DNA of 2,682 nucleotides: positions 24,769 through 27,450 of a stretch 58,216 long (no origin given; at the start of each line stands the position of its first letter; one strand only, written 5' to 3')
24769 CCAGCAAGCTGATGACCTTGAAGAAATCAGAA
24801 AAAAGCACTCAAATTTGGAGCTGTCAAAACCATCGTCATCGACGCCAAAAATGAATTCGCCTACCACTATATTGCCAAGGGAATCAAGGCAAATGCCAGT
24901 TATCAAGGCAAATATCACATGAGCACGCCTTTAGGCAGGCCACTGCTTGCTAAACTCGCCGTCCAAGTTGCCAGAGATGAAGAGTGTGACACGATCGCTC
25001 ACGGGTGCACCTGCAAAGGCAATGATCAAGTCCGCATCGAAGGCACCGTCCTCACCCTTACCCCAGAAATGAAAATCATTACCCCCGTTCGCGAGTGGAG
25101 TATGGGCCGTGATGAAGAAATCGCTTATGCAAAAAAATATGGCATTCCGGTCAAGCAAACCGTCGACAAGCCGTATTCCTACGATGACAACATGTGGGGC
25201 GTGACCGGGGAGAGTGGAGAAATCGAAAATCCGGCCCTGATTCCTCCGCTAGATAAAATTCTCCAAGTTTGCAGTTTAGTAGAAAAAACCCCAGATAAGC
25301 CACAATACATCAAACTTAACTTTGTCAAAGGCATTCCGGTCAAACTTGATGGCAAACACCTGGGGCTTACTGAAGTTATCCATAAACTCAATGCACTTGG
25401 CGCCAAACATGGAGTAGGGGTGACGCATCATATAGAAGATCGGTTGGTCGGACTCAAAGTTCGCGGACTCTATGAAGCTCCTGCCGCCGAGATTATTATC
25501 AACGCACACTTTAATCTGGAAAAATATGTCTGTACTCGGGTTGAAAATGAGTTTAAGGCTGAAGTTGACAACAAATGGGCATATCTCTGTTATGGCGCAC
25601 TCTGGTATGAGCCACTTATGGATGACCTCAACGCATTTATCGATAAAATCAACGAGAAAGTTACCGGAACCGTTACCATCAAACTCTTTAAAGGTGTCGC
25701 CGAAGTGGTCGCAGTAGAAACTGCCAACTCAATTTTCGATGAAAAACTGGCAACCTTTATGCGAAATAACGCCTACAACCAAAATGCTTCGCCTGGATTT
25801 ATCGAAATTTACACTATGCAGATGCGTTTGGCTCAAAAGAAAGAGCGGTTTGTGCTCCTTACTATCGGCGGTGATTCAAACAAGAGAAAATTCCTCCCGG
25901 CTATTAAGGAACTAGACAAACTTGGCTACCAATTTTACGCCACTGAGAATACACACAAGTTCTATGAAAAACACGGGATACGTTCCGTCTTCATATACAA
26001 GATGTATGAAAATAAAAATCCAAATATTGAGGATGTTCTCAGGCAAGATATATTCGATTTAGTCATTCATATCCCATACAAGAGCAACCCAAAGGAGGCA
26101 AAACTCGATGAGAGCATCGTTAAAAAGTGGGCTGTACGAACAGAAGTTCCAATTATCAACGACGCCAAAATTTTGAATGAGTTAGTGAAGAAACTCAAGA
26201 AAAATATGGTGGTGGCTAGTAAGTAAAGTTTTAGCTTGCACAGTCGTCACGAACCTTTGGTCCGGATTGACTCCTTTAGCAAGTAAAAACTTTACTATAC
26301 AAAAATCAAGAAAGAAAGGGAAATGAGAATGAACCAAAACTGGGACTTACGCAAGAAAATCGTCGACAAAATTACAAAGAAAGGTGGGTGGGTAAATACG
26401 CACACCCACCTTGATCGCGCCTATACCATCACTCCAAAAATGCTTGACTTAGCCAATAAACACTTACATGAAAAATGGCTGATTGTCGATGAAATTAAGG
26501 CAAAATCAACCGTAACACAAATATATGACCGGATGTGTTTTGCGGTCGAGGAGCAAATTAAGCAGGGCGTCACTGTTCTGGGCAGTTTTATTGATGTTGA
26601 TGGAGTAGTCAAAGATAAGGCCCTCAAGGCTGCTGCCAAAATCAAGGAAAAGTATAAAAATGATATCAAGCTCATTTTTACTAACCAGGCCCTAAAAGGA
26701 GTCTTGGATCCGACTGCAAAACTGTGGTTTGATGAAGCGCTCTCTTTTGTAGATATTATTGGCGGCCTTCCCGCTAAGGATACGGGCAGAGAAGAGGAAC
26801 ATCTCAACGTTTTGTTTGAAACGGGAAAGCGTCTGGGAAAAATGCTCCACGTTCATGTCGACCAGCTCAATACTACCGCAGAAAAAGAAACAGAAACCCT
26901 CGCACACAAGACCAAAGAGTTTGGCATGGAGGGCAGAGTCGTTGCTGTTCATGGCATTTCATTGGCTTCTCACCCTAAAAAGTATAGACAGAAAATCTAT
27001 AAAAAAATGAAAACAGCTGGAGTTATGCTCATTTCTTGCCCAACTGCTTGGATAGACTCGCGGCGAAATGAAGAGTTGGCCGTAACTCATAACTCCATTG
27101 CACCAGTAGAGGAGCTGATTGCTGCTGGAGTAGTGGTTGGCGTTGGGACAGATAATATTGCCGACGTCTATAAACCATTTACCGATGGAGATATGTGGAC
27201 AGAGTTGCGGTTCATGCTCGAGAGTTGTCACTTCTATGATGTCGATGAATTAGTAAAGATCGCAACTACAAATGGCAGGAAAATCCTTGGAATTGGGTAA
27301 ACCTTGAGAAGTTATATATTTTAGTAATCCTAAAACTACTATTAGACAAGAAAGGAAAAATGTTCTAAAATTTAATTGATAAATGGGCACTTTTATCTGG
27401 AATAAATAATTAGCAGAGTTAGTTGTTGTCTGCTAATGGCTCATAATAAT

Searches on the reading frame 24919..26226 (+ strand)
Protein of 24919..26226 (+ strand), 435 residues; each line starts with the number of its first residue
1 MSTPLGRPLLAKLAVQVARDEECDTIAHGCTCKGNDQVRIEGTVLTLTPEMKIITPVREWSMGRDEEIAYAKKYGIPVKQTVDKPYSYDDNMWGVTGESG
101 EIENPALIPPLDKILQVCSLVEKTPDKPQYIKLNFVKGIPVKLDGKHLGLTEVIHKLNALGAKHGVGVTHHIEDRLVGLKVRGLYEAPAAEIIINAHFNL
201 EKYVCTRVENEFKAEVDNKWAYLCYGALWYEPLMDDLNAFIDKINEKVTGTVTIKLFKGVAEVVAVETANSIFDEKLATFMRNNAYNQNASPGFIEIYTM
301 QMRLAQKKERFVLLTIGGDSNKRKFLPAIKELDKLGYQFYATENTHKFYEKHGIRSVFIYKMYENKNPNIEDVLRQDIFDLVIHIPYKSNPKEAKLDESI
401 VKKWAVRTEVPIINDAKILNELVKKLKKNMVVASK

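Call 37: search_protein_families(library=pfam, proteins=[window:24919-26226:+], max_evalue=0.001)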
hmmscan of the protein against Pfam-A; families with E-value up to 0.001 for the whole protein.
window:24919-26226:+ (435 aa): 3 families
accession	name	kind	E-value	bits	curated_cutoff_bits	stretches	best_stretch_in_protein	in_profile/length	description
PF20979.2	Arginosuc_syn_C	-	3.1e-66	223.5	27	1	86-304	1-218/219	Arginosuccinate synthase C-terminal domain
PF00764.25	Arginosuc_synth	-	2.3e-26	93.2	27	1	1-77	86-162/162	Arginosuccinate synthase N-terminal HUP domain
PF02142.27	MGS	-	4.4e-12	46.4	24.1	1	325-413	2-93/94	MGS-like domain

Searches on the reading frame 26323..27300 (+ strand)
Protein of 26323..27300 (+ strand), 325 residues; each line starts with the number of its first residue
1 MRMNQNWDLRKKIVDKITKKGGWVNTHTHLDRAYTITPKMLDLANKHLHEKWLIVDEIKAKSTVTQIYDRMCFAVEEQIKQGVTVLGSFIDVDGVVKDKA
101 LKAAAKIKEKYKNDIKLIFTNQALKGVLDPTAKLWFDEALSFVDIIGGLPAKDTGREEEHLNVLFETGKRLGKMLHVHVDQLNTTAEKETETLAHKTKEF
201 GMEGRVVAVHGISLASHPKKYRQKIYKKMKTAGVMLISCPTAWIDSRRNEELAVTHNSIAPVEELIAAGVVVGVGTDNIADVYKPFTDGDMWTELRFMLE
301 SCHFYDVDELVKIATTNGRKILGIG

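Call 37: search_protein_families(library=pfam, proteins=[window:26323-27300:+], max_evalue=0.001)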
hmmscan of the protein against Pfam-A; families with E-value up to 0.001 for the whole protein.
window:26323-27300:+ (325 aa): 2 families
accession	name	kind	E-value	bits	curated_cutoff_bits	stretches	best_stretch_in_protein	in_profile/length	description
PF01979.26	Amidohydro_1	-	2e-14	54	25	1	22-324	5-300/345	Amidohydrolase family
PF07969.17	Amidohydro_3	-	1.5e-10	41.6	29.7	1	151-323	246-425/472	Amidohydrolase family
